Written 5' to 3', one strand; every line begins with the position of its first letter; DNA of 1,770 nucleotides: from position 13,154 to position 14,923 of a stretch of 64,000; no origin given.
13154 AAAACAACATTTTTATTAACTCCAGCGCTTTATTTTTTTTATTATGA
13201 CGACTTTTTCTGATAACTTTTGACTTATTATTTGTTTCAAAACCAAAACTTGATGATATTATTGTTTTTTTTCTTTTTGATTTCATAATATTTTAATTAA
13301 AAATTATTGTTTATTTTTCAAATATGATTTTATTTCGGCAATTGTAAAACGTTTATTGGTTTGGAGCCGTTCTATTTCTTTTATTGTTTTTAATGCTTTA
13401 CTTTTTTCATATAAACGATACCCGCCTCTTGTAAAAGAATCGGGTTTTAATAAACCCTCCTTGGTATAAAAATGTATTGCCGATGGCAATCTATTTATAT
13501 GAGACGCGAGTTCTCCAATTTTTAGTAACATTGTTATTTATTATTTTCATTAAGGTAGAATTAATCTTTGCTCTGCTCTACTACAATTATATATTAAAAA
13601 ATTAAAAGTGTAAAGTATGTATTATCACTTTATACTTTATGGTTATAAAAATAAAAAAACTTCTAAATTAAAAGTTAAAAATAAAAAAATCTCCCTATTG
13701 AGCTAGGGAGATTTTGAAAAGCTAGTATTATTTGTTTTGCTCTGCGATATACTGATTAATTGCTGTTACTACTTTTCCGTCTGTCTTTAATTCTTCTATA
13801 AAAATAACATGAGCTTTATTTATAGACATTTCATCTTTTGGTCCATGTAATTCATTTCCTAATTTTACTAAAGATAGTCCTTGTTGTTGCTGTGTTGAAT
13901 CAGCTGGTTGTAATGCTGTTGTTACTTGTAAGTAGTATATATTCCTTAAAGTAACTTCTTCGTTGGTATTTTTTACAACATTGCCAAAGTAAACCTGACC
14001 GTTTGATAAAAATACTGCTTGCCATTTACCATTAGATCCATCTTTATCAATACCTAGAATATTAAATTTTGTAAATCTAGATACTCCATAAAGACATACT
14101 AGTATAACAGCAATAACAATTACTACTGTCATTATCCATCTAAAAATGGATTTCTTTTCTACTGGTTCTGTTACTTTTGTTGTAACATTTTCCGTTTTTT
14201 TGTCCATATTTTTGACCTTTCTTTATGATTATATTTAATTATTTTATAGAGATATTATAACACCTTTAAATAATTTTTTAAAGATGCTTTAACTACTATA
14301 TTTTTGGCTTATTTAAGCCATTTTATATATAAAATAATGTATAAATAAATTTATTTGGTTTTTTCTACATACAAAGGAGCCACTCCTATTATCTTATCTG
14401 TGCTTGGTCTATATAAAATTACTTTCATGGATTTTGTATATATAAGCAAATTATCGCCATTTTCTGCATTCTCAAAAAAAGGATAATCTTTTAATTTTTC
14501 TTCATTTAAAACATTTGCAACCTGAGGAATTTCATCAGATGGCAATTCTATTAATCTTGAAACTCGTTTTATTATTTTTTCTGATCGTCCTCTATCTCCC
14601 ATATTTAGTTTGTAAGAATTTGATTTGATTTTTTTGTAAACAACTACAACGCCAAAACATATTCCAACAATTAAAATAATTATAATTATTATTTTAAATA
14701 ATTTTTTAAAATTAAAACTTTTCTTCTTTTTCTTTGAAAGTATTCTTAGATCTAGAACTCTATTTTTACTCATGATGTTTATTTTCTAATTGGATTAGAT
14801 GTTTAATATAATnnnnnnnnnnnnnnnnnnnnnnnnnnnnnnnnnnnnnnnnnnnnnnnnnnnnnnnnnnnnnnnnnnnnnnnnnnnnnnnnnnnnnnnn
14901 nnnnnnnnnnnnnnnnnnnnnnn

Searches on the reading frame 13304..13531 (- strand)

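Call 51: search_protein_families(library=pfam, proteins=[window:13304-13531:-], max_evalue=0.1)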
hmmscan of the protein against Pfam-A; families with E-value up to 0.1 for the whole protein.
window:13304-13531:- (75 aa): 2 families
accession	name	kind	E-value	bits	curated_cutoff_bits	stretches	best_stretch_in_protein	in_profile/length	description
PF13411.12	MerR_1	-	6.9e-11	42.5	21.6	1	4-73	2-68/69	MerR HTH family regulatory protein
PF00376.29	MerR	-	1e-07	32.1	28.2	1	4-41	1-38/38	MerR family regulatory protein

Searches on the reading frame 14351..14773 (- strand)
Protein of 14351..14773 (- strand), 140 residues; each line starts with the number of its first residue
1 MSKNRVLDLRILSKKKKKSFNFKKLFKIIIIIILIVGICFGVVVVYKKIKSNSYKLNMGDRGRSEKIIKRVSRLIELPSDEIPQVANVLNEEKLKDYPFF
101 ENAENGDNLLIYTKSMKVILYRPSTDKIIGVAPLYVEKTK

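Call 8: search_protein_families(library=pfam, proteins=[window:14351-14773:-], max_evalue=1)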
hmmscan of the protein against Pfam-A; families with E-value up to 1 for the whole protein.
window:14351-14773:- (140 aa): 7 families
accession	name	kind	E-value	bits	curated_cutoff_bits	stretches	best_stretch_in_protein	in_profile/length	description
PF23800.1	DUF7176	-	0.036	15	27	1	8-47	34-76/94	Family of unknown function (DUF7176)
PF13858.11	DUF4199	-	0.04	14.8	32.3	1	14-47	52-89/165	Protein of unknown function (DUF4199)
PF16943.10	T4SS_CagC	-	0.058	14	27.9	1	17-57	39-78/119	Cag pathogenicity island, type IV secretory system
PF09889.16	DUF2116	-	0.15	12.4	26.8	1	11-38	27-54/59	Probable treble clef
PF13067.11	DUF3930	-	0.76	10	25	0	24-47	23-46/51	Protein of unknown function (DUF3930)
PF04415.17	DUF515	-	0.83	8.5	29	0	17-55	15-60/449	Protein of unknown function (DUF515)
PF14055.11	NVEALA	-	0.89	9.8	27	0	23-53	1-31/62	NVEALA protein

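Call 51: search_protein_families(library=pfam, proteins=[window:14351-14773:-], max_evalue=0.1)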
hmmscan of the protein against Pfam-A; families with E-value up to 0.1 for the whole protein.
window:14351-14773:- (140 aa): 3 families
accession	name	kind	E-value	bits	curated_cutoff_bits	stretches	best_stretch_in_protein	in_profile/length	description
PF23800.1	DUF7176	-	0.036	15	27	1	8-47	34-76/94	Family of unknown function (DUF7176)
PF13858.11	DUF4199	-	0.04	14.8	32.3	1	14-47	52-89/165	Protein of unknown function (DUF4199)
PF16943.10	T4SS_CagC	-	0.058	14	27.9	1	17-57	39-78/119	Cag pathogenicity island, type IV secretory system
